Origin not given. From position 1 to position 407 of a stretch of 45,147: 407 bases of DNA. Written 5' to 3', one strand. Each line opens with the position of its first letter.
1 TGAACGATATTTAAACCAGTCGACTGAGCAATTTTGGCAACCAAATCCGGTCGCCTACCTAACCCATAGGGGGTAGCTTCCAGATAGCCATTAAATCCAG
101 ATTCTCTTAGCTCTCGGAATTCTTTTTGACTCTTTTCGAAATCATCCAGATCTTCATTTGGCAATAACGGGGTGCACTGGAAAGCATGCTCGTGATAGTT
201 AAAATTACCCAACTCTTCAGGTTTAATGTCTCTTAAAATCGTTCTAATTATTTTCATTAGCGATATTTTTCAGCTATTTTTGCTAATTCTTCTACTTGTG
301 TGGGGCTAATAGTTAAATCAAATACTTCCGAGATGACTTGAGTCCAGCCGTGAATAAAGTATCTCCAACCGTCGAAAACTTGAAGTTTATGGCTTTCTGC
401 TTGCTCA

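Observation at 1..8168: Unassigned sugar catabolic cluster combining an archaeal-type cupin PGI, FGGY kinase, two dehydrogenases, a PTE-like lactonase, a ketose 3-epimerase and a polyol dehydrogenase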

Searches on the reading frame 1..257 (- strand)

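Call 6: search_protein_families(library=pfam, proteins=[window:1-257:-], max_evalue=0.01)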
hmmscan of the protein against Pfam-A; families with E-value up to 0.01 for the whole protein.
window:1-257:- (85 aa): 1 family
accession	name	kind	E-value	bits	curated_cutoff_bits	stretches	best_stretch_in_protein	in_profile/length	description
PF02126.24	PTE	-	0.0021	18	22.4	1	12-85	2-82/298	Phosphotriesterase family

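Call 7: search_protein_families(library=ncbifam, proteins=[window:1-257:-], max_evalue=0.01)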
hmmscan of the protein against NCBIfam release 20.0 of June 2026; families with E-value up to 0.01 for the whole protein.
window:1-257:- (85 aa): 1 family
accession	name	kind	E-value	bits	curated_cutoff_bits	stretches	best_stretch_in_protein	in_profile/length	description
NF045706.1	PhFuoseLconase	equivalog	0.0021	17.2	630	1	2-78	3-83/332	phospho-furanose lactonase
